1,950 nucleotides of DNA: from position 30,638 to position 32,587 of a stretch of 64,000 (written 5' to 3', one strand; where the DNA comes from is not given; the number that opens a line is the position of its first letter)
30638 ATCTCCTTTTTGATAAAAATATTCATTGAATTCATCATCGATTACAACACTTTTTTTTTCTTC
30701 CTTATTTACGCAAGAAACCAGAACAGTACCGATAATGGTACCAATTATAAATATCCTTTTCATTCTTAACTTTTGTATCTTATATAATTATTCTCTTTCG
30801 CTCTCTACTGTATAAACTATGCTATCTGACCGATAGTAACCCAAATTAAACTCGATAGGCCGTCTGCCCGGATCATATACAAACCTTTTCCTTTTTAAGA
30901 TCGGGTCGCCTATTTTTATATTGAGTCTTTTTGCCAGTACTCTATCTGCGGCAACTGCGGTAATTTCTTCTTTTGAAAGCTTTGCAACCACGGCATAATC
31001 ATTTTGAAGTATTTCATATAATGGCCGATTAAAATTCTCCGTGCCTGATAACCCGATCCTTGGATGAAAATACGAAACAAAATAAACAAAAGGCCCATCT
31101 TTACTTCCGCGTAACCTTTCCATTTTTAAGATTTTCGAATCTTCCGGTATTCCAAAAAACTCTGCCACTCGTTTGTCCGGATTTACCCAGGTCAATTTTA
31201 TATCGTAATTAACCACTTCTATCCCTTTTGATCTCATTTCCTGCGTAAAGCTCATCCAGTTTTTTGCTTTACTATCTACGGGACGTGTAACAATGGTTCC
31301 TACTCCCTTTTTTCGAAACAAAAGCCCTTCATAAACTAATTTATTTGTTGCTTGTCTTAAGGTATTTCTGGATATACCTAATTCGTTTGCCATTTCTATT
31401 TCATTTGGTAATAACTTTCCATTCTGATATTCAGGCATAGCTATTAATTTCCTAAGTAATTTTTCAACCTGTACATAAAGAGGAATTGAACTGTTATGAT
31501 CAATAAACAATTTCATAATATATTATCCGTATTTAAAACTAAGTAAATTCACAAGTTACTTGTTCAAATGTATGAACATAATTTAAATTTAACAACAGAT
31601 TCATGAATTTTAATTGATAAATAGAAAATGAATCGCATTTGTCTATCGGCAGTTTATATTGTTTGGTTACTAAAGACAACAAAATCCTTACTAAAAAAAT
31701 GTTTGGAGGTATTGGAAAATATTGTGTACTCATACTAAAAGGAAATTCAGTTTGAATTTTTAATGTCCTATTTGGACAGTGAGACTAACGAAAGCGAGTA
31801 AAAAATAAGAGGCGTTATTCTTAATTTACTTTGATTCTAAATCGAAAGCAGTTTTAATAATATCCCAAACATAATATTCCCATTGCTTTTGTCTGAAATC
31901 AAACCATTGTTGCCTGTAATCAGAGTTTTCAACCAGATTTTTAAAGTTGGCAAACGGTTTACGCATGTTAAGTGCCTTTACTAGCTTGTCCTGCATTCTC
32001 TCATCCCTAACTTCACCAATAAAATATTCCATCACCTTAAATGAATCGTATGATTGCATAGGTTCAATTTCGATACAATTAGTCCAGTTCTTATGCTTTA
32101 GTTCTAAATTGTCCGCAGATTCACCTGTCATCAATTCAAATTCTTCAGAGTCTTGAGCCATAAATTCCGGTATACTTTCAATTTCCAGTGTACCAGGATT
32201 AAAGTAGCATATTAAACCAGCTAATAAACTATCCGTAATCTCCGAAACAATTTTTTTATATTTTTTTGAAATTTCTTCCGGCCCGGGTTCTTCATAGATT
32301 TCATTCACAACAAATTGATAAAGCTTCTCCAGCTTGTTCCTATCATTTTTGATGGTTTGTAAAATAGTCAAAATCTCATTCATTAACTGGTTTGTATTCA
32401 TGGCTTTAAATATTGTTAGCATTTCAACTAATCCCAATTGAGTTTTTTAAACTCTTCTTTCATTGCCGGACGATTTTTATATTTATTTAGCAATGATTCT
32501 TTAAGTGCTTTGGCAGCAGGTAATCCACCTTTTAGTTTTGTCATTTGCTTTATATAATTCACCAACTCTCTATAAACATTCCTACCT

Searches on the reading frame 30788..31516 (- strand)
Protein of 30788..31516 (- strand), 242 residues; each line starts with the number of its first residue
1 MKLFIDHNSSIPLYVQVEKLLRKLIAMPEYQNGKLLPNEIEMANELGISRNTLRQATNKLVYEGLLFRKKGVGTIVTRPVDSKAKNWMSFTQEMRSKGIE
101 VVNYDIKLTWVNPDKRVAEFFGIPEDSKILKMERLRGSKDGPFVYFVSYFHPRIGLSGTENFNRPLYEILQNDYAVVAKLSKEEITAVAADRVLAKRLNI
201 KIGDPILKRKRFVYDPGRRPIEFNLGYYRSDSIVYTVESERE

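Call 8: search_protein_families(library=pfam, proteins=[window:30788-31516:-], max_evalue=0.01)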
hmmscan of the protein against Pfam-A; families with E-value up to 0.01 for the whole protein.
window:30788-31516:- (242 aa): 4 families
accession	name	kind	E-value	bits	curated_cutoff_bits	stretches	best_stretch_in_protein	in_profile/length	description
PF07702.18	UTRA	-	6.3e-27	94.6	23.8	1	106-232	11-139/141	UTRA domain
PF00392.27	GntR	-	2.5e-15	56.3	27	1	13-76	1-64/64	Bacterial regulatory proteins, gntR family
PF02954.25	HTH_8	-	0.0052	16.9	22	0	41-55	23-37/42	Bacterial regulatory protein, Fis family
PF13545.12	HTH_Crp_2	-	0.0062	16.9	27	0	20-70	3-57/70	Crp-like helix-turn-helix domain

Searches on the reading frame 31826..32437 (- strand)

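Call 8: search_protein_families(library=pfam, proteins=[window:31826-32437:-], max_evalue=0.01)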
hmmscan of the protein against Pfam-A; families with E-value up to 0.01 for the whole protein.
window:31826-32437:- (203 aa): 1 family
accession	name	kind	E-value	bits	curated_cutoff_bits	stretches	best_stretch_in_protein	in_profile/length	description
PF03682.18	UPF0158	-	1.2e-07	32.3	21.1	1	108-190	45-130/157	Uncharacterised protein family (UPF0158)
